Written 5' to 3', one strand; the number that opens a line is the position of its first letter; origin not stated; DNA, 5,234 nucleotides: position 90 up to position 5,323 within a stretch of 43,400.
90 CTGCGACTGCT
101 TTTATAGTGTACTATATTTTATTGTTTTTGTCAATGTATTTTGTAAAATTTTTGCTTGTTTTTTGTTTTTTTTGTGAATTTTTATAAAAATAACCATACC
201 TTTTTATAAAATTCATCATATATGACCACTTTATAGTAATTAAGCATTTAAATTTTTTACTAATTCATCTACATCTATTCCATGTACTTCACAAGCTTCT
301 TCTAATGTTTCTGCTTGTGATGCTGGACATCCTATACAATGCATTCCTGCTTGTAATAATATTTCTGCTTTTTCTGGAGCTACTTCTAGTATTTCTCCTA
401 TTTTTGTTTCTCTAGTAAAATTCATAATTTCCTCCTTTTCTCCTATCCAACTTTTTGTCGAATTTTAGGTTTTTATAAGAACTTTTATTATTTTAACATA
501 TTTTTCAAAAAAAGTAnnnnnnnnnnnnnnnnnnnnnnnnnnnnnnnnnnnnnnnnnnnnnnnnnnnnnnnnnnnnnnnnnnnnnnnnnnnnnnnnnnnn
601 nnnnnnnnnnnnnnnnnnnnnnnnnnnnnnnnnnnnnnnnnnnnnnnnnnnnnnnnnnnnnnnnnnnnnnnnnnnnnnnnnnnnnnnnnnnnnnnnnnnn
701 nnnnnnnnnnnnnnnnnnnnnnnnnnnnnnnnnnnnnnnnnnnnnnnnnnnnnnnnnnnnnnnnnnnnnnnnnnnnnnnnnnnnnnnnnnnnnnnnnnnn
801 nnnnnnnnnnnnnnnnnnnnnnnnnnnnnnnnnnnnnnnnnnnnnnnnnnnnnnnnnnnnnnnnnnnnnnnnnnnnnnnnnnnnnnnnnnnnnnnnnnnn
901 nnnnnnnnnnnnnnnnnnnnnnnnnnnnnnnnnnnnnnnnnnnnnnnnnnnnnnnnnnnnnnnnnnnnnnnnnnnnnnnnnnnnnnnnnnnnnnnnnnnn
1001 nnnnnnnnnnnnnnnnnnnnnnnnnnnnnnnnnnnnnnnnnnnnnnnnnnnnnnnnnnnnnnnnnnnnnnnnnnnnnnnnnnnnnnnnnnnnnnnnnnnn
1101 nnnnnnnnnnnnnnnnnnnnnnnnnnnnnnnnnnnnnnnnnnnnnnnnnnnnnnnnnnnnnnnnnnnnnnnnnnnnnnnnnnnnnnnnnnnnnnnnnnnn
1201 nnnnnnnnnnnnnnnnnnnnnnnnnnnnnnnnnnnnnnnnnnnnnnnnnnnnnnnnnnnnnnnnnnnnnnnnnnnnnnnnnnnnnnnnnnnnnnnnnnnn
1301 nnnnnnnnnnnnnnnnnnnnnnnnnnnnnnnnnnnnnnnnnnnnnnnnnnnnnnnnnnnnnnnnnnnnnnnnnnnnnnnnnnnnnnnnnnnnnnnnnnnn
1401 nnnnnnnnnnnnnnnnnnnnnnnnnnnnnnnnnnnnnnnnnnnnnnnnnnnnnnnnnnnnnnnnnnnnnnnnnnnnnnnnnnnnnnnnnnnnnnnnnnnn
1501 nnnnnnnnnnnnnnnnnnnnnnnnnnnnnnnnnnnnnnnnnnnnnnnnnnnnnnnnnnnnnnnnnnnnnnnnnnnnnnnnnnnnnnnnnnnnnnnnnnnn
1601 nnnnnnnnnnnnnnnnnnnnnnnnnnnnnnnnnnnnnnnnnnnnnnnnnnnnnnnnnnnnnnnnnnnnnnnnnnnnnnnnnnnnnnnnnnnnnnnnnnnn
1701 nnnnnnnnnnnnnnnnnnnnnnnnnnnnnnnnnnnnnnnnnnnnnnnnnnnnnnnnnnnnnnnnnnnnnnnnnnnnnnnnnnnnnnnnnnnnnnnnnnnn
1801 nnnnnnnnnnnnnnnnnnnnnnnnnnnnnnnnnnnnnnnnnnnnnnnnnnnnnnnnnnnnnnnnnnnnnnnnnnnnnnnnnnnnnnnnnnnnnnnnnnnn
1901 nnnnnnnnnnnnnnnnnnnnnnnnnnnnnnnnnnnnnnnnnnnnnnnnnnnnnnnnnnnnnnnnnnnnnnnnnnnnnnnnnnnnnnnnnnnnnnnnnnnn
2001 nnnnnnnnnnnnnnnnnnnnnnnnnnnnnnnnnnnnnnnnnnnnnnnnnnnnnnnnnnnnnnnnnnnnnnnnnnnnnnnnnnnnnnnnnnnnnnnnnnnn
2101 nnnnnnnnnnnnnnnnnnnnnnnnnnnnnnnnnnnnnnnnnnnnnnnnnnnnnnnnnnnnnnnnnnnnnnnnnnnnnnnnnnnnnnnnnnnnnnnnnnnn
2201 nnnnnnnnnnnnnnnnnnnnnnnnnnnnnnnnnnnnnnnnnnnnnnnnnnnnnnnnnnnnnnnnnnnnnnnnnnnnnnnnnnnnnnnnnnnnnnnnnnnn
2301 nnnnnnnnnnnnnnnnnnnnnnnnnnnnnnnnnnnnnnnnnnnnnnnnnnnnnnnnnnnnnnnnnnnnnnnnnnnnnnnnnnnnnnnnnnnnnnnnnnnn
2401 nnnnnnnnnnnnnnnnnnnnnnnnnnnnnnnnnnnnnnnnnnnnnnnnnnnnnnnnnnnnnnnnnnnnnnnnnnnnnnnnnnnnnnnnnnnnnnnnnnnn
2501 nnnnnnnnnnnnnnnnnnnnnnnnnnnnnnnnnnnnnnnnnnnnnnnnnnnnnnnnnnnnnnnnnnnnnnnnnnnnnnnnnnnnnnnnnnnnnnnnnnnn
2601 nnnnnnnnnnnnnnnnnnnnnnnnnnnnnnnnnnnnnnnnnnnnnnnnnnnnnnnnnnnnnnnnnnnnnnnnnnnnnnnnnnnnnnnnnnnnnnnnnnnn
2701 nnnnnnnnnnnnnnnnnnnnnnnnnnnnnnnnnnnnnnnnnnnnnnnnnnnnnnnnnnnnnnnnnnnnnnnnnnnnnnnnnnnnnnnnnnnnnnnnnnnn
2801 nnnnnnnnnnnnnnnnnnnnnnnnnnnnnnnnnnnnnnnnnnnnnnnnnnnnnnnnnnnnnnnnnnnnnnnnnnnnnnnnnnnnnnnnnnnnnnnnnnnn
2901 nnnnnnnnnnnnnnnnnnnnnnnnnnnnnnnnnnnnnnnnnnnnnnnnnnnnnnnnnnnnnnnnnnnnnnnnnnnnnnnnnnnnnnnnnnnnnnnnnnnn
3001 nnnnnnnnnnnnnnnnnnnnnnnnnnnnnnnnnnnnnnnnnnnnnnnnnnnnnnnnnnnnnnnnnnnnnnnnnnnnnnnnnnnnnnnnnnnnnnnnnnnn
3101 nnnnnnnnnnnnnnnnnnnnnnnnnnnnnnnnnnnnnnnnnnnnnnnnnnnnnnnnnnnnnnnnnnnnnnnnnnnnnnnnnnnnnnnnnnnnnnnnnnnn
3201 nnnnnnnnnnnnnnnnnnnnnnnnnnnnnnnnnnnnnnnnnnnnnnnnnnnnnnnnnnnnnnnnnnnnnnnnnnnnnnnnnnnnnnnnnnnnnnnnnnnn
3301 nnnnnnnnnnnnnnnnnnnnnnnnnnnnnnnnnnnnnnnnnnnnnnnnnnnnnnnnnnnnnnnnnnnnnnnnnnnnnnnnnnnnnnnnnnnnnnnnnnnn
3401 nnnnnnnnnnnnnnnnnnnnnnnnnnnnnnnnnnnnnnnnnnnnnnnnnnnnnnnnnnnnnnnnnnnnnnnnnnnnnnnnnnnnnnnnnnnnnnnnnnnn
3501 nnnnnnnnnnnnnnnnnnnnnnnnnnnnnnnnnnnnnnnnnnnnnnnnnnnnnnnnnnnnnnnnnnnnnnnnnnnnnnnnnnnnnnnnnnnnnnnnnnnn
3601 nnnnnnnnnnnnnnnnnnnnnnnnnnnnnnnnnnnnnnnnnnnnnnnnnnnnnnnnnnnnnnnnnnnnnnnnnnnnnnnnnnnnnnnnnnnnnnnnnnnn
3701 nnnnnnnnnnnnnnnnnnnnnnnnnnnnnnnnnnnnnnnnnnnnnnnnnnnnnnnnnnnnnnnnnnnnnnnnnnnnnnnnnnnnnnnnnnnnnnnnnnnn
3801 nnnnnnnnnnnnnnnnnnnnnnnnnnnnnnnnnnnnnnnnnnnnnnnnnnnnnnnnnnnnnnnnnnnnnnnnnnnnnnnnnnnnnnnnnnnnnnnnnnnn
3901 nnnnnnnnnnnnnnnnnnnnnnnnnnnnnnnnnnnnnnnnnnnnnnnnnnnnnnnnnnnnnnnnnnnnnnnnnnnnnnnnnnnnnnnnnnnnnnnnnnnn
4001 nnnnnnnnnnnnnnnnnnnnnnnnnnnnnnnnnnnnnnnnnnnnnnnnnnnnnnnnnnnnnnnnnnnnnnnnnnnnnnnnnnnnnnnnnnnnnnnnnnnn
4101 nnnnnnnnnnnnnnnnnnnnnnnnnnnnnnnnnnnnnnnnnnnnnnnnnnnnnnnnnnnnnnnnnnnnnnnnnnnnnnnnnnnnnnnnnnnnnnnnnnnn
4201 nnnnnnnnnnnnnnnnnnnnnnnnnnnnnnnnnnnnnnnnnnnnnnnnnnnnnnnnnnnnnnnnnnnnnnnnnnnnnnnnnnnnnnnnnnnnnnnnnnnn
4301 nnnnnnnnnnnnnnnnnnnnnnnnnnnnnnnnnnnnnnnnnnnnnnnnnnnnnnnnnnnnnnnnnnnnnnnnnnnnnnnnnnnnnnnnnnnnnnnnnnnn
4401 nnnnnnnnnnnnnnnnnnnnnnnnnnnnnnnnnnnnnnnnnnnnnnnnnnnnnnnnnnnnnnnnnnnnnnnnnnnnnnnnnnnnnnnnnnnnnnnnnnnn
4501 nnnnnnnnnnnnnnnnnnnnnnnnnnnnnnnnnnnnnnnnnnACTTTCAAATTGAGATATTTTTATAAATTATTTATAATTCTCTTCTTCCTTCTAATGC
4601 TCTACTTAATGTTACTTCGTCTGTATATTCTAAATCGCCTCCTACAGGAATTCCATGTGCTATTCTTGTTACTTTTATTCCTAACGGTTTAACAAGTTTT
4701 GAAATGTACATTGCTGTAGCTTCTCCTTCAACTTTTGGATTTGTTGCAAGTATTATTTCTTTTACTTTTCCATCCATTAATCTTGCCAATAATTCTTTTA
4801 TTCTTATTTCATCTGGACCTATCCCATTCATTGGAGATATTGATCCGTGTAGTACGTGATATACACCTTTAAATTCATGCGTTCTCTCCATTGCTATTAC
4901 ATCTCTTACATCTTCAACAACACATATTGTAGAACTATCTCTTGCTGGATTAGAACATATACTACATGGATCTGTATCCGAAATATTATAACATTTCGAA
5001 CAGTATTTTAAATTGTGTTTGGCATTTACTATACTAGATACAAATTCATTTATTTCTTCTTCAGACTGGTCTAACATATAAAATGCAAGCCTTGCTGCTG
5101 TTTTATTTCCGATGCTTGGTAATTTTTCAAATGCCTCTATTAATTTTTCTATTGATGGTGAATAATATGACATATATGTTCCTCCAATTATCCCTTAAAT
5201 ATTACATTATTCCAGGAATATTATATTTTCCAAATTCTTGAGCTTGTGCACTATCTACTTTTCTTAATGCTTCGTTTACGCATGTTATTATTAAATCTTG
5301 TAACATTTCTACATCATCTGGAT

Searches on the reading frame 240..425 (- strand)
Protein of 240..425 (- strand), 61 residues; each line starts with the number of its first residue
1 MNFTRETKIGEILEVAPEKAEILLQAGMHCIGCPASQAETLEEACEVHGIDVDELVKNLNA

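Call 39: search_protein_families(library=pfam, proteins=[window:240-425:-], max_evalue=0.01)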
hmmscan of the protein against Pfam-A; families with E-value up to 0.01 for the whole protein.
window:240-425:- (61 aa): 3 families
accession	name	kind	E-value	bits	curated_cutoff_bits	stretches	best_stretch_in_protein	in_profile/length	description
PF08984.16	DUF1858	-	1.5e-22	79.9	32.2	1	4-56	2-59/59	Domain of unknown function (DUF1858)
PF04405.19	ScdA_N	-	0.00019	21.5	32.5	1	38-61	31-54/56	Domain of Unknown function (DUF542)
PF23843.2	DUF7210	-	0.0056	16.6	27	0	8-27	17-36/38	Domain of unknown function (DUF7210)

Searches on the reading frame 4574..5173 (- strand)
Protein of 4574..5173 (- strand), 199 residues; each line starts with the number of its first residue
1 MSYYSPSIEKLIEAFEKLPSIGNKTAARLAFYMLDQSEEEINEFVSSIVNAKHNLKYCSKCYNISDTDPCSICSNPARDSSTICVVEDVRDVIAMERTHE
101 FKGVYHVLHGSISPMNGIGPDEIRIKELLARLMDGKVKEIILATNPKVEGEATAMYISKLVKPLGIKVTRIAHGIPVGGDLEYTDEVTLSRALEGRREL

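Call 39: search_protein_families(library=pfam, proteins=[window:4574-5173:-], max_evalue=0.01)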
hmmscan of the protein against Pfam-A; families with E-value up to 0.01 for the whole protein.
window:4574-5173:- (199 aa): 5 families
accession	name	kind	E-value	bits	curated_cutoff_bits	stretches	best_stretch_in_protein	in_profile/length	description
PF13662.12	Toprim_4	-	2.1e-28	98.8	25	1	81-172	1-85/85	Toprim domain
PF21175.2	RecR_C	-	3.3e-14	52.4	22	1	174-197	1-24/24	RecR, C-terminal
PF21176.3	RecR_HhH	-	8.9e-14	51.5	27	1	8-51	1-44/45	RecR, helix-hairpin-helix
PF01751.28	Toprim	-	3e-13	50.2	23.1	1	82-169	1-94/96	Toprim domain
PF02132.21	RecR_ZnF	-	2.9e-09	36.9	22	1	55-75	1-21/21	RecR, Cys4-zinc finger domain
